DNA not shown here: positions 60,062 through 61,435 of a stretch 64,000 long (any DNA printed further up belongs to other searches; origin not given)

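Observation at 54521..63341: Three-gene cassette ending in a 1894-aa DUF1998/YprA-type helicase: candidate Druantia-like or new defence system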

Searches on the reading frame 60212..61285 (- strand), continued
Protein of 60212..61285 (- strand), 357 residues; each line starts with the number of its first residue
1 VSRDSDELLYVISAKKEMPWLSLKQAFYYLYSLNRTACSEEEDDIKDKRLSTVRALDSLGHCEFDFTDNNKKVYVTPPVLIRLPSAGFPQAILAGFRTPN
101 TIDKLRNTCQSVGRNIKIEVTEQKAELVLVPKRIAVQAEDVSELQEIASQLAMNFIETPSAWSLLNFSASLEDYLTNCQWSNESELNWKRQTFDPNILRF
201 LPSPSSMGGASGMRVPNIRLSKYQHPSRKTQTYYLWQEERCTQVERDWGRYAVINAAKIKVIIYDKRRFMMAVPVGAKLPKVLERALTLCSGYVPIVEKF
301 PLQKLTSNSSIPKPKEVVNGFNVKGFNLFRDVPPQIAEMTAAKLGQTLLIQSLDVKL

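Call 54: search_protein_families(library=padloc, proteins=[L031:6516-7607:+, L031:4764-6416:+, L028:6523-7614:+, L028:4656-6428:+, L013:6337-7509:+, L017:6224-7750:+, L032:9828-10910:+, L032:10910-12067:+, L034:16705-17823:+, L031:7922-10945:+], max_evalue=0.001)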
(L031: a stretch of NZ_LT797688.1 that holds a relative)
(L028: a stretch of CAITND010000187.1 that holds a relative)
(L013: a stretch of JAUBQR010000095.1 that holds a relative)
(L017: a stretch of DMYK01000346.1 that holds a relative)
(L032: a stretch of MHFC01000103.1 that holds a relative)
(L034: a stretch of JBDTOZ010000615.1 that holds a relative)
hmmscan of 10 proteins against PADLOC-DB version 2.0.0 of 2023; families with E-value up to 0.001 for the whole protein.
L031:6516-7607:+ (364 aa): 1 family
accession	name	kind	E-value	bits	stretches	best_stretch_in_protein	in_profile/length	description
PDLC04647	PDC-M43B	-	8.9e-08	29.5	1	251-349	221-320/347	-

L031:4764-6416:+ (551 aa): 18 families
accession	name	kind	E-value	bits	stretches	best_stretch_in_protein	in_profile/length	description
PDLC02614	DrmC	-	5.8e-15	53.4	2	194-220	99-125/153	DrmC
PDLC02585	DrmC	-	9.1e-11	39.8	1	192-217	190-215/253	DrmC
PDLC02606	DrmC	-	1.7e-10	39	1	192-220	119-147/182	DrmC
PDLC02587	DrmC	-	1.8e-10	38.3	1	190-217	199-226/267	DrmC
PDLC02588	DrmC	-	6.4e-10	37.1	1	191-221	188-218/256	DrmC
PDLC02605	DrmC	-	1.9e-09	35.5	1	69-122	115-165/270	DrmC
PDLC02607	DrmC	-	2e-09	35.2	1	189-219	196-226/265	DrmC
PDLC02597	DrmC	-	1.7e-08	32.6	0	194-218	183-207/242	DrmC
PDLC02602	DrmC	-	3.8e-08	30.7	0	186-220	188-222/381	DrmC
PDLC02612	DrmC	-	2e-07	28.8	1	183-220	163-198/235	DrmC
PDLC02609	DrmC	-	2.5e-07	28.9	0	193-219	179-205/241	DrmC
PDLC02591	DrmC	-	3e-07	27.9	0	400-453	200-253/260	DrmC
PDLC02598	DrmC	-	2e-06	26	0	197-223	4-30/61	DrmC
PDLC02589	DrmC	-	6.4e-06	23.5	0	396-452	201-255/264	DrmC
PDLC02595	DrmC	-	1.1e-05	23.3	0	194-218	207-231/269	DrmC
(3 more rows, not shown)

L028:6523-7614:+ (364 aa): 1 family
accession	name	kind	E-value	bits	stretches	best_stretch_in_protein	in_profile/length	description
PDLC04647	PDC-M43B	-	5.5e-07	26.9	1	256-349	226-320/347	-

L028:4656-6428:+ (591 aa): 19 families
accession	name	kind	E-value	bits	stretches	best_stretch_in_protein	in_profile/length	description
PDLC02614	DrmC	-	6.3e-16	56.5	2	430-483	99-150/153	DrmC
PDLC02606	DrmC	-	2.5e-12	44.9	1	427-485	117-175/182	DrmC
PDLC02585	DrmC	-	7.8e-12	43.3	1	337-487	106-248/253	DrmC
PDLC02605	DrmC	-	7.2e-11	40.2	1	98-155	110-165/270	DrmC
PDLC02587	DrmC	-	1.2e-09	35.6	1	432-489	204-261/267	DrmC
PDLC02588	DrmC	-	1.4e-08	32.7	0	226-256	190-220/256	DrmC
PDLC02589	DrmC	-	3.4e-07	27.6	0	432-489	203-259/264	DrmC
PDLC02612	DrmC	-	4.8e-07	27.6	0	207-253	154-198/235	DrmC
PDLC02609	DrmC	-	6.1e-07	27.7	0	433-482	182-231/241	DrmC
PDLC02607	DrmC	-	4.9e-06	24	0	429-485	199-255/265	DrmC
PDLC02602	DrmC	-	5.6e-06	23.6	0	108-158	108-159/381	DrmC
PDLC03924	MkoC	-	6.9e-06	22.4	1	361-483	1022-1132/1136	-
PDLC02591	DrmC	-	7.2e-06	23.4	0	433-487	200-254/260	DrmC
PDLC02597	DrmC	-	1.5e-05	23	0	227-251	183-207/242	DrmC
PDLC02707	PbeA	-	5.6e-05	19.9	1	431-497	135-210/672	PbeA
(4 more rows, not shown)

L013:6337-7509:+ (391 aa): 63 families (the best 25 are shown)
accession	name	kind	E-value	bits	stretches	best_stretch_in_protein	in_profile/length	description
PDLC03234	MTase_II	-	2.1e-118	393.9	2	58-259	3-206/375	Type II methyltransferase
PDLC03326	MTase_II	-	7.4e-90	300.1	2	61-269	6-229/412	Type II methyltransferase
PDLC03378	MTase_II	-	2.1e-89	298.2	1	60-379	3-336/344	Type II methyltransferase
PDLC00033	DruM2|DruM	-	4.7e-77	257.7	1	57-370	19-361/368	DNA cytosine methylase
PDLC03237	MTase_II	-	1.8e-75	252.6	2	57-237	792-978/1036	Type II methyltransferase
PDLC03272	MTase_II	-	3e-65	218.9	1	47-381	62-398/407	Type II methyltransferase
PDLC00026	DruM2|DruM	-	2.8e-64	215.8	1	60-377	5-322/336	DNA cytosine methylase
PDLC02656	DrmMII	-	3.9e-56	188.9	2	59-265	4-240/491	DrmMII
PDLC02649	DrmMII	-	4.2e-55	185.4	3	117-260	105-252/422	DrmMII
PDLC02650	DrmMII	-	2.4e-53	179.6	3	59-182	8-139/435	DrmMII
PDLC03307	MTase_II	-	3.1e-52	176.1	3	63-181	4-116/382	Type II methyltransferase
PDLC02648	DrmMII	-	1.9e-51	173.4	2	53-227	15-225/468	DrmMII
PDLC00027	DruM2|DruM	-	4.4e-51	172.3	2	62-319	14-259/361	DNA cytosine methylase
PDLC03225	MTase_II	-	1.2e-49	167.5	3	59-179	7-139/615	Type II methyltransferase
PDLC00031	DruM2|DruM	-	2.9e-48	162.8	2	62-319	14-259/361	DNA cytosine methylase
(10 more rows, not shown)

L017:6224-7750:+ (509 aa): 2 families
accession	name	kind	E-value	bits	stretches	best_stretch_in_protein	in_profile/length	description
PDLC01993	RtcR--CARF_AAA_HTH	-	4.3e-05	20.1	0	286-350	265-327/523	-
PDLC04140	mad8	-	0.00069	17.2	0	195-234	8-47/314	mads_8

L032:9828-10910:+ (361 aa): 7 families
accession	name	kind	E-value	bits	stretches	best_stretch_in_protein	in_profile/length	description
PDLC00060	DruK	-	4.6e-22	76.8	1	17-291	2-278/347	PD-(D/E)XK nuclease superfamily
PDLC00059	DruK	-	5.7e-21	73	1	136-323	113-284/326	PD-(D/E)XK nuclease superfamily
PDLC01250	Cas4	-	3.8e-07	28.5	1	134-273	50-168/168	"CAS-I,CAS-II,CAS-III,CAS-IV,CAS-V,CAS-VI; acquisition_associated"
PDLC00058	DruK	-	2.2e-05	21.3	1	41-277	37-278/388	PD-(D/E)XK nuclease superfamily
PDLC01611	Cas4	-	0.00039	18.7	1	141-273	49-157/158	"CAS-I,CAS-II,CAS-III,CAS-IV,CAS-V,CAS-VI; acquisition_associated"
PDLC01447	Cas4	-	0.00047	18.7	1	148-274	53-159/161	"CAS-I,CAS-II,CAS-III,CAS-IV,CAS-V,CAS-VI; acquisition_associated"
PDLC00943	Cas4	-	0.00048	18.1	1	140-273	59-179/180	CRISPR-associated protein Cas4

L032:10910-12067:+ (386 aa): 55 families (the best 25 are shown)
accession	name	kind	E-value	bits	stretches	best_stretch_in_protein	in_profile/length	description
PDLC00030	DruM2|DruM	-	7.8e-133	441.3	1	13-379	3-365/380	DNA cytosine methylase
PDLC03355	MTase_II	-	4.5e-114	379.5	1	16-381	5-371/377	Type II methyltransferase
PDLC03378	MTase_II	-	3.9e-59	198.7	1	17-380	4-332/344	Type II methyltransferase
PDLC03234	MTase_II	-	6.9e-48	161.8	2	16-210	5-185/375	Type II methyltransferase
PDLC03272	MTase_II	-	1.5e-44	150.7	1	4-378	63-390/407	Type II methyltransferase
PDLC03326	MTase_II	-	1.7e-40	137.5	2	15-205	4-181/412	Type II methyltransferase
PDLC00026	DruM2|DruM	-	4.2e-40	136.3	1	18-379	7-319/336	DNA cytosine methylase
PDLC00033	DruM2|DruM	-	1.4e-38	131.2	2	6-202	12-193/368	DNA cytosine methylase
PDLC00027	DruM2|DruM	-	3e-38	130.1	2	10-204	6-176/361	DNA cytosine methylase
PDLC00031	DruM2|DruM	-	5e-34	116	2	8-204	4-176/361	DNA cytosine methylase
PDLC02650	DrmMII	-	1.8e-32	110.8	2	165-376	208-417/435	DrmMII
PDLC03731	oMTase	-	4.6e-32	109.4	2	13-206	11-181/326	orphan methyltransferase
PDLC02649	DrmMII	-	4.8e-32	109.4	2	102-204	119-224/422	DrmMII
PDLC03225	MTase_II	-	1.8e-30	104.2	3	12-167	4-154/615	Type II methyltransferase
PDLC03237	MTase_II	-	1.3e-27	94.1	2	20-205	798-974/1036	Type II methyltransferase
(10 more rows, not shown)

L034:16705-17823:+ (373 aa): 6 families
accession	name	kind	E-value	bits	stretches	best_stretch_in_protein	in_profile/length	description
PDLC00060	DruK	-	5.1e-24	83.3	1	141-297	132-281/347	PD-(D/E)XK nuclease superfamily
PDLC00059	DruK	-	7.7e-18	62.7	1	18-331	9-289/326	PD-(D/E)XK nuclease superfamily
PDLC00943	Cas4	-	9.7e-07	26.9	1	135-275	51-178/180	CRISPR-associated protein Cas4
PDLC01250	Cas4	-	1.3e-06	26.8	1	108-275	29-167/168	"CAS-I,CAS-II,CAS-III,CAS-IV,CAS-V,CAS-VI; acquisition_associated"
PDLC00944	Cas4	-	8e-05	20.9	0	133-204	48-115/177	Cas4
PDLC00058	DruK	-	8.3e-05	19.4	0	12-280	6-278/388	PD-(D/E)XK nuclease superfamily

L031:7922-10945:+ (1008 aa): 11 families
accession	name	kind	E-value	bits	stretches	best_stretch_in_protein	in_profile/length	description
PDLC00054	DruF4|DruF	-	1e-159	531.1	1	3-663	1-678/678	Unknown function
PDLC00021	DruF2|DruF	-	1.5e-134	448.1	1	3-663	1-676/676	Unknown function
PDLC00056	DruL4|DruL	-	2.5e-86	287.5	1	694-1007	3-325/330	Unknown function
PDLC00023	DruF2|DruF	-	5.2e-30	102.2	2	4-254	8-263/1011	Unknown function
PDLC00016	DruF2|DruF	-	7.2e-30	101.7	2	4-253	23-279/1030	Unknown function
PDLC00057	DruL4|DruL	-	7.4e-27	92.4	1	738-1004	49-308/309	Unknown function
PDLC00017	DruF2|DruF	-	5e-18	62.6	1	4-252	10-262/693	Unknown function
PDLC00055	DruF4|DruF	-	2.1e-17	60.8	1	3-252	3-261/703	Unknown function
PDLC00052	DruF4|DruF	-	2.3e-17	60.4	1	3-251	8-260/692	Unknown function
PDLC00020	DruF2|DruF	-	4.5e-16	56.1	1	4-251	9-262/693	Unknown function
PDLC00053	DruF4|DruF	-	3.2e-10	37.2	1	3-252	1-254/689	Unknown function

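Call 58: search_protein_families(library=pfam, alignment_id=A3, max_evalue=0.00001)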
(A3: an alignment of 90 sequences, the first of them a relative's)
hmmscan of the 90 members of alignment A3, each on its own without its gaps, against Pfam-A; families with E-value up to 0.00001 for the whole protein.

A. member 1, L002:6402-7577:- (391 aa): 1 family
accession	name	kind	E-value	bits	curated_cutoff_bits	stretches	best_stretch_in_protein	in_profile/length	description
PF00145.23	DNA_methylase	-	2e-68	231.7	22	1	8-368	4-323/324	C-5 cytosine-specific DNA methylase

B. families by the number of members that match (of 90 scanned): 124 families (the first 25 are shown)
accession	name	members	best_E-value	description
PF00145.23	DNA_methylase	7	2e-68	C-5 cytosine-specific DNA methylase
PF00206.25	Lyase_1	6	2e-60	Lyase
PF10397.14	ADSL_C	6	3.7e-26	Adenylosuccinate lyase C-terminus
PF01427.22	Peptidase_M15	5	1.5e-38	D-ala-D-ala dipeptidase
PF01078.27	Mg_chelatase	4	3.3e-96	Magnesium chelatase, subunit ChlI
PF13541.12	ChlI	4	5.1e-48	Subunit ChlI of Mg-chelatase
PF13335.12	Mg_chelatase_C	4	1.7e-32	Magnesium chelatase, subunit ChlI C-terminal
PF13470.12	PIN_3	4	8.9e-11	PIN domain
PF07728.20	AAA_5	4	2.5e-09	AAA domain (dynein-related subfamily)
PF00493.29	MCM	4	3e-06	MCM P-loop domain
PF00056.29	Ldh_1_N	3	1.4e-39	lactate/malate dehydrogenase, NAD binding domain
PF01149.29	Fapy_DNA_glyco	3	1.6e-33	Formamidopyrimidine-DNA glycosylase N-terminal domain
PF02866.23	Ldh_1_C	3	4.4e-33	lactate/malate dehydrogenase, alpha/beta C-terminal domain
PF03062.24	MBOAT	3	4e-32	MBOAT, membrane-bound O-acyltransferase family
PF01872.23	RibD_C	3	7.3e-31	RibD C-terminal domain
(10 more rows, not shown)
